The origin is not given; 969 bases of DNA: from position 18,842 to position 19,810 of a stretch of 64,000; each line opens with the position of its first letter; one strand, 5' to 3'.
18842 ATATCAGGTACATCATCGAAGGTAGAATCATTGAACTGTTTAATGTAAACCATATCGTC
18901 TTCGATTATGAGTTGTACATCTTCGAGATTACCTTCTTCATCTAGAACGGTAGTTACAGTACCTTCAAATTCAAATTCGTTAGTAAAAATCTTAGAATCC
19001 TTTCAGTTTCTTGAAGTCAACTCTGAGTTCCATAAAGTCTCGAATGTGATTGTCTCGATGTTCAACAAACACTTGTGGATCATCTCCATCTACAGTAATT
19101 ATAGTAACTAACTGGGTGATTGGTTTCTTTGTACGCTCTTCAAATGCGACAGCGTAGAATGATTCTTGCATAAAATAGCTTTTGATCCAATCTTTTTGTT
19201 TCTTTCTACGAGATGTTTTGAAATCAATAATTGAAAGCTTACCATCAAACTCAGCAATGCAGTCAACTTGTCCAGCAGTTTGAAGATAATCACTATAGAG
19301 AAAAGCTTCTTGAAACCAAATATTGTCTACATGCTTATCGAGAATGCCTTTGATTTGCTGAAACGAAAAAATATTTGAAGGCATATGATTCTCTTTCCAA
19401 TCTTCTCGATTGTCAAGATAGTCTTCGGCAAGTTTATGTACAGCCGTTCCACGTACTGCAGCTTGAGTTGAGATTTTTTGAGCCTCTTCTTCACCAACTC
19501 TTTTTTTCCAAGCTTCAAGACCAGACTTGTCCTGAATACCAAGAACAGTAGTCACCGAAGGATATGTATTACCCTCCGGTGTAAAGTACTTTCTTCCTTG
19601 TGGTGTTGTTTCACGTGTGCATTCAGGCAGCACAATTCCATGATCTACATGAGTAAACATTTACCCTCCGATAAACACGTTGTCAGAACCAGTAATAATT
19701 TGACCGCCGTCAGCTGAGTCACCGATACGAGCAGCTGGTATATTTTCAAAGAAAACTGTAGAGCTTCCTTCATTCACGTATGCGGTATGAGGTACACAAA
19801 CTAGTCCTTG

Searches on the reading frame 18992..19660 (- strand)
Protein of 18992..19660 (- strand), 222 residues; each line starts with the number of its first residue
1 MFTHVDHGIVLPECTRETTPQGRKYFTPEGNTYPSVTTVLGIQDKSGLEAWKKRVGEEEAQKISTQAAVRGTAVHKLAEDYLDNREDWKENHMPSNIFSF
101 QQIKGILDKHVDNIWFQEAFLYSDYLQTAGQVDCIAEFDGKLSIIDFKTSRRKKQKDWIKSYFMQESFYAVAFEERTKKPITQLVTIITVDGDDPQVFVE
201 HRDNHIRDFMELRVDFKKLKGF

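Call 3: search_protein_families(library=pfam, proteins=[window:18992-19660:-], max_evalue=0.01)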
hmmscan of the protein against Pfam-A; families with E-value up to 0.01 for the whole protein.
window:18992-19660:- (222 aa): 1 family
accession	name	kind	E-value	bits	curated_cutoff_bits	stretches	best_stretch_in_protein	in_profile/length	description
PF12705.13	PDDEXK_1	-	1.4e-08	35.4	22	1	57-180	69-181/247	PD-(D/E)XK nuclease superfamily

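Call 4: search_protein_families(library=phrogs, proteins=[window:18992-19660:-], max_evalue=0.001)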
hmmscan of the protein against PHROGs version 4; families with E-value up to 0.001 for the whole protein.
window:18992-19660:- (222 aa): 7 families
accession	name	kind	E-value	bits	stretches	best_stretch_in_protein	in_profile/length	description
phrog_298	-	DNA, RNA and nucleotide metabolism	2.3e-74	251.4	1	1-215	34-255/293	exonuclease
phrog_69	-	DNA, RNA and nucleotide metabolism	3.3e-11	43.9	1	61-198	115-273/501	exonuclease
phrog_466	-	DNA, RNA and nucleotide metabolism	3.9e-09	37.3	1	65-174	209-319/446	exonuclease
phrog_1706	-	DNA, RNA and nucleotide metabolism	1.1e-08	35.9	1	60-204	77-200/293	CRISPR/Cas system associated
phrog_3953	-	DNA, RNA and nucleotide metabolism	1.9e-07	32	1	60-173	33-130/186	exonuclease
phrog_434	-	DNA, RNA and nucleotide metabolism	2.3e-06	28.1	1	36-210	73-225/372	RecE-like recombination exonuclease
phrog_1218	-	DNA, RNA and nucleotide metabolism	4.4e-06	27.2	0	49-93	23-67/364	exonuclease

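Call 7: search_dna_similar(query=window:18992-19660:-, collection=phages, mode=protein, max_rows=30)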
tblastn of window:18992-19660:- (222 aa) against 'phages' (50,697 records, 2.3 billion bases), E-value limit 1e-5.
Records with a match: 994; places in all: 994; records where one place covers at least 80% of the query: 715.
Best place of each record, by identity: <60% 994.
By first word of the organism name: Synechococcus 377; Salmonella 172; Vibrio 73; Escherichia 62; Cyanophage 61; Klebsiella 54; Prochlorococcus 24; Rhizobium 22; Dickeya 19; Stenotrophomonas 17; and 25 more.
By host as written in the record: - 285; Synechococcus 107; Synechococcus sp. 38; Synechococcus sp. WH7803 28; Salmonella enterica 26; Klebsiella pneumoniae 24; Salmonella enterica subsp. enterica serovar Enteritidis PT1 21; Synechococcus sp. WH8102 20; and 185 more.
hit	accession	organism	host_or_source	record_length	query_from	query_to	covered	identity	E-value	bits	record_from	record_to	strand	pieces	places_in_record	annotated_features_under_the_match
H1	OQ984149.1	Phage C48C1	-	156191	1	211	95%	55.0%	7e-71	239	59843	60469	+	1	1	exonuclease | hypothetical protein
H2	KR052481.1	Sinorhizobium phage phiM19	Sinorhizobium meliloti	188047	11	213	91%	54.4%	1e-61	213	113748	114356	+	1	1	exonuclease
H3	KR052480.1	Sinorhizobium phage phiM7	Sinorhizobium meliloti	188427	11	213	91%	54.4%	1e-61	213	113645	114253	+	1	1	exonuclease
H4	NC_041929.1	Sinorhizobium phage phiM7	Sinorhizobium meliloti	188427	11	213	91%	54.4%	1e-61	213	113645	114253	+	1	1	exonuclease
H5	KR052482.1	Sinorhizobium phage phiN3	Sinorhizobium meliloti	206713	11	213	91%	54.4%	1e-61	213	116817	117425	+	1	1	exonuclease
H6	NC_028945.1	Sinorhizobium phage phiN3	Sinorhizobium meliloti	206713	11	213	91%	54.4%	1e-61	213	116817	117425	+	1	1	exonuclease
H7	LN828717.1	Synechococcus phage S-PM2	-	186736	6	199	87%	50.0%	1e-51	184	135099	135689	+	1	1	exonuclease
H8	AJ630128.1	Synechococcus phage S-PM2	Synechococcus sp. SynWH7803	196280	6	199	87%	50.0%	1e-51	184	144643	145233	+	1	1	exonuclease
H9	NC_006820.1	Synechococcus phage S-PM2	Synechococcus sp. SynWH7803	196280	6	199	87%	50.0%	1e-51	184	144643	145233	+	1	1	exonuclease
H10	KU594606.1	Cyanophage S-RIM32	Synechococcus sp.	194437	1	199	90%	47.5%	8e-49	176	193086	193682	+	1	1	hypothetical protein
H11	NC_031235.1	Cyanophage S-RIM32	Synechococcus sp.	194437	1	199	90%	47.5%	8e-49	176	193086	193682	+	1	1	exonuclease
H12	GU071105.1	Prochlorococcus phage Syn1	Synechococcus sp. WH8101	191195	1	199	90%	47.0%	8e-49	176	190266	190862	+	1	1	exonuclease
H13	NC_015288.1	Prochlorococcus phage Syn1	Synechococcus sp. WH8101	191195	1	199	90%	47.0%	8e-49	176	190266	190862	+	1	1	exonuclease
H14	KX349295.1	Cyanophage S-RIM44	Synechococcus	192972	1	199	90%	47.0%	8e-49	176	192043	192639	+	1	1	hypothetical protein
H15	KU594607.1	Cyanophage S-RIM44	Synechococcus sp.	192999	1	199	90%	47.0%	8e-49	176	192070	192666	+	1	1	hypothetical protein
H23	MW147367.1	Synechococcus phage S-H9-2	Synechococcus sp. WH 8102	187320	1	199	90%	46.5%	2e-47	172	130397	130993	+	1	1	exonuclease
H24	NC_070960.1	Synechococcus phage S-H9-2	Synechococcus sp. WH 8102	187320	1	199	90%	46.5%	2e-47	172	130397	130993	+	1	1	exonuclease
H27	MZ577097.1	Methylophilales phage Melnitz EXVC044M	Methylophilales_sp._H5P1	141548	1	211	95%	43.7%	2e-47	172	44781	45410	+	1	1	PDDEXK nuclease superfamily protein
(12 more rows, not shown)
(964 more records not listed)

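Call 9: get_annotated_region(hit=H1, flank=5000)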
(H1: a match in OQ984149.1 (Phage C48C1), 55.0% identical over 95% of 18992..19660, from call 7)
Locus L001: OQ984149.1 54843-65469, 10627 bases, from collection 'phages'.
description: Phage C48C1, complete genome.
organism: Phage C48C1 (NCBI taxid 3053735)
taxonomy: Viruses; Duplodnaviria; Heunggongvirae; Uroviricota; Caudoviricetes; Kyanoviridae
host: -; source: -; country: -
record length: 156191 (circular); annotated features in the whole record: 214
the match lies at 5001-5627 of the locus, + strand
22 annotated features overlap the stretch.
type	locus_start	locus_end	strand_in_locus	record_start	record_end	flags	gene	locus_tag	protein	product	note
CDS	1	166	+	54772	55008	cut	-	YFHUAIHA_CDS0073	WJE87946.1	hypothetical protein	-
CDS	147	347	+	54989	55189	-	-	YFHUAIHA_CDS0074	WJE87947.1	hypothetical protein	-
CDS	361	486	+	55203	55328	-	-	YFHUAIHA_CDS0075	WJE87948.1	hypothetical protein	-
tRNA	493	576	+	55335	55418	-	-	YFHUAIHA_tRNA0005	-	tRNA-Tyr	-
CDS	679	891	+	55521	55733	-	-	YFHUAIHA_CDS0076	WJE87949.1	hypothetical protein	-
CDS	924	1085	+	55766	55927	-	-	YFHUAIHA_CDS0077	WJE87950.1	hypothetical protein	-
CDS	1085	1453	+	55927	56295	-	-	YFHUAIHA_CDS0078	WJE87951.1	hypothetical protein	-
CDS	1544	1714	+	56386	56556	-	-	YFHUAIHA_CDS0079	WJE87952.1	hypothetical protein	-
tRNA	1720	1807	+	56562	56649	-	-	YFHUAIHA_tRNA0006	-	tRNA-Ser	-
CDS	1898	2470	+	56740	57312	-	-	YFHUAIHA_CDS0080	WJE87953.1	hypothetical protein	-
CDS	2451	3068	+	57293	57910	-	-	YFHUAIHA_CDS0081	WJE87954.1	hypothetical protein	-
CDS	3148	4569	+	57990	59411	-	-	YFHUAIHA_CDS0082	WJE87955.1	hypothetical protein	-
tRNA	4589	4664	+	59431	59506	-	-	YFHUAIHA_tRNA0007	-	tRNA-Ala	-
CDS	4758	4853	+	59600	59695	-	-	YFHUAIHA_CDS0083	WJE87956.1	hypothetical protein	-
CDS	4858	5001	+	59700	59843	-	-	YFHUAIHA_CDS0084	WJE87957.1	hypothetical protein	-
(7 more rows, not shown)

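Call 10: get_annotated_region(hit=H3, flank=5000)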
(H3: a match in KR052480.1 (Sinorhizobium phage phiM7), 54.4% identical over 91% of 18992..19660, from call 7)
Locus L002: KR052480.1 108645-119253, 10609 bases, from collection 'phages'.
description: Sinorhizobium phage phiM7, complete genome.
organism: Sinorhizobium phage phiM7 (NCBI taxid 1647403)
taxonomy: Viruses; Duplodnaviria; Heunggongvirae; Uroviricota; Caudoviricetes; Emdodecavirus; Emdodecavirus M7
host: Sinorhizobium meliloti; source: -; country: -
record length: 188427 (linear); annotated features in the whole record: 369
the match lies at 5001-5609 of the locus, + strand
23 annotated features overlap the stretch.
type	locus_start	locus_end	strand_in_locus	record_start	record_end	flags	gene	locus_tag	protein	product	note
CDS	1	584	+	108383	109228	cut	-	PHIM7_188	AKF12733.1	RNaseH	gp188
CDS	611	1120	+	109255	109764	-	-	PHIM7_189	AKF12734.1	hypothetical protein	gp189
CDS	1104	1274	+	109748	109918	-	-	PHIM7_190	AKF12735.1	hypothetical protein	gp190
CDS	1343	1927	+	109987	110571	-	-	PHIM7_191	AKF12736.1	hypothetical protein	gp191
CDS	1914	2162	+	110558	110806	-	-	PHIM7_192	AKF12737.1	hypothetical protein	gp192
CDS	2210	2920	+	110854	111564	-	-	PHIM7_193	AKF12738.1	P-starvation inducible protein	gp193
CDS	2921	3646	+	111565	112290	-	-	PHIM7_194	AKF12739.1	putative GIY-YIG family Seg-like homing endonuclease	gp194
CDS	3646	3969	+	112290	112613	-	-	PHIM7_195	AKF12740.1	hypothetical protein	gp195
CDS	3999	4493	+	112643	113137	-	-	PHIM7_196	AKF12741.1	hypothetical protein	gp196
CDS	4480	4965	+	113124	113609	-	-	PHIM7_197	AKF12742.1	HNH endonuclease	gp197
CDS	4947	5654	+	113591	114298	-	-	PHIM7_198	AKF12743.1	exonuclease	gp198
CDS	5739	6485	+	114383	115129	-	-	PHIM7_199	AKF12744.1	hypothetical protein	gp199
CDS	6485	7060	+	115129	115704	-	-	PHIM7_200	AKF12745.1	conjugal transfer protein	gp200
CDS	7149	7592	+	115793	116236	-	-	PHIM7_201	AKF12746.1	hypothetical protein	gp201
CDS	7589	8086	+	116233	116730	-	-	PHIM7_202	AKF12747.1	hypothetical protein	gp202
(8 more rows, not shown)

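Call 44: search_solved_structures(query=window:18992-19660:-, max_evalue=1, show_alignments=2)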
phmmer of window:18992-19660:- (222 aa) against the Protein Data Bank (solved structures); distinct sequences matched with E-value up to 1: 5.
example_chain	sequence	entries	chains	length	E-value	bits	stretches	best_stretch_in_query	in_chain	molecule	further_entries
8xa9_A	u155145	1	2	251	4.5e-10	42.9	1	29-164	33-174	Mitochondrial genome maintenance exonuclease 1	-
5zyu_A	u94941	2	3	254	4.6e-10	42.9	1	29-164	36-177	Mitochondrial genome maintenance exonuclease 1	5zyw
5zyt_A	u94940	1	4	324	8.2e-10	42.1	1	29-164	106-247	Mitochondrial genome maintenance exonuclease 1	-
5zyv_A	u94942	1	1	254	6.1e-09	39.2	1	29-164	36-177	Mitochondrial genome maintenance exonuclease 1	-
23sg_m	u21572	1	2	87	0.26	14.3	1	34-78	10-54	gp20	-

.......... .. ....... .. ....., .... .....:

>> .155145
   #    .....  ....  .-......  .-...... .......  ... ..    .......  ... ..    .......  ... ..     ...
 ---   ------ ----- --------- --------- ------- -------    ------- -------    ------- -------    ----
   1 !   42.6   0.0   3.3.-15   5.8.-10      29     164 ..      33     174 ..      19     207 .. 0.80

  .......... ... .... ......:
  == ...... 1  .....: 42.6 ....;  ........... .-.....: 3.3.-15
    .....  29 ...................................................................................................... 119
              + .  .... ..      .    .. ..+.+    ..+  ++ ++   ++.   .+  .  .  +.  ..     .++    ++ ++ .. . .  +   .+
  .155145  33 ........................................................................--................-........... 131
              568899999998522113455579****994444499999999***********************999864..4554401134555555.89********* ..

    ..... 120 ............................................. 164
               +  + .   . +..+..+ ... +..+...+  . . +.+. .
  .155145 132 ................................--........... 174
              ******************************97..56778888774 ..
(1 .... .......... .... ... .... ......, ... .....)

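Call 71: search_protein_families(library=pfam, proteins=[L002:3999-4493:+], max_evalue=0.01)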
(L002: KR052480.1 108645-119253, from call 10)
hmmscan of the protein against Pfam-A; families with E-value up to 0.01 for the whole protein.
L002:3999-4493:+ (164 aa): 1 family
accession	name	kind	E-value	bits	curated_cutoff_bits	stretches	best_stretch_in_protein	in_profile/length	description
PF23474.1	Acb1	-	1.1e-06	28.8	27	1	14-163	4-140/144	Anti-CBASS protein Acb1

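Call 72: get_annotated_region(hit=H9, flank=3500)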
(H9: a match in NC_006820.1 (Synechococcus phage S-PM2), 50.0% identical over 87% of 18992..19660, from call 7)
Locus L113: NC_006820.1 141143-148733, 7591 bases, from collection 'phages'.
description: Synechococcus phage S-PM2, complete genome.
organism: Synechococcus phage S-PM2 (NCBI taxid 238854)
taxonomy: Viruses; Duplodnaviria; Heunggongvirae; Uroviricota; Caudoviricetes; Kyanoviridae; Nodensvirus; Nodensvirus spm2
host: Synechococcus sp. SynWH7803; source: sea water; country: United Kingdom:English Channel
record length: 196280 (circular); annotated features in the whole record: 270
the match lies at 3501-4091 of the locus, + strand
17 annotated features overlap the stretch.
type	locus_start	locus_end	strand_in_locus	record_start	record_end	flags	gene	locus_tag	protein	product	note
CDS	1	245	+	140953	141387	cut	-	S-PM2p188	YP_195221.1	Hypothetical-Protein | belonging to T4-LIKE GC: 313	T4-LIKE GC: 313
CDS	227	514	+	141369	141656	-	-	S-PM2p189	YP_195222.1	Hypothetical-Protein | belonging to T4-LIKE GC: 314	T4-LIKE GC: 314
CDS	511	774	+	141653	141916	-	-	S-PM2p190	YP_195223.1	Hypothetical-Protein | belonging to T4-LIKE GC: 871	T4-LIKE GC: 871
CDS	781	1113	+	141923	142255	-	SpeD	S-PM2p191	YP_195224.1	S-adenosylmethionine decarboxylase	T4-LIKE GC: 411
CDS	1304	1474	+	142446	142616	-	-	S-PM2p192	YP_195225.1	Hypothetical-Protein | belonging to T4-LIKE GC: 872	T4-LIKE GC: 872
CDS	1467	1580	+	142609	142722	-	-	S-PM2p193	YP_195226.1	Hypothetical-Protein | belonging to T4-LIKE GC: 873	T4-LIKE GC: 873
CDS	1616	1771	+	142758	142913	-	-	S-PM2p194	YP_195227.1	Hypothetical-Protein | belonging to T4-LIKE GC: 874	T4-LIKE GC: 874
CDS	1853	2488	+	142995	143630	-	Td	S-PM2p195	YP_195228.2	thymidylate synthase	T4-LIKE GC: 318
CDS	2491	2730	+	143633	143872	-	-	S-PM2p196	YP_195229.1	transcriptional regulator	T4-LIKE GC: 321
CDS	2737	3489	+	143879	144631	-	PhoH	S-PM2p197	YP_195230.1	PhoH-like phosphate starvation-inducible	T4-LIKE GC: 322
CDS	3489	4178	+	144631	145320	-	-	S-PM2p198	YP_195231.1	exonuclease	T4-LIKE GC: 325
CDS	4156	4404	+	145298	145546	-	gp33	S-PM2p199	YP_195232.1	late promoter transcriptional regulator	T4-LIKE GC: 326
CDS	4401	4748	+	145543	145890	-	DUF1825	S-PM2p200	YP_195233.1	DUF1825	T4-LIKE GC: 4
CDS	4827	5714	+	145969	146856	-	gp32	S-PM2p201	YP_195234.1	ssDNA binding protein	T4-LIKE GC: 5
CDS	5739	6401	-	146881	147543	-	gp53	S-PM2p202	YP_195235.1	baseplate wedge subunit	T4-LIKE GC: 6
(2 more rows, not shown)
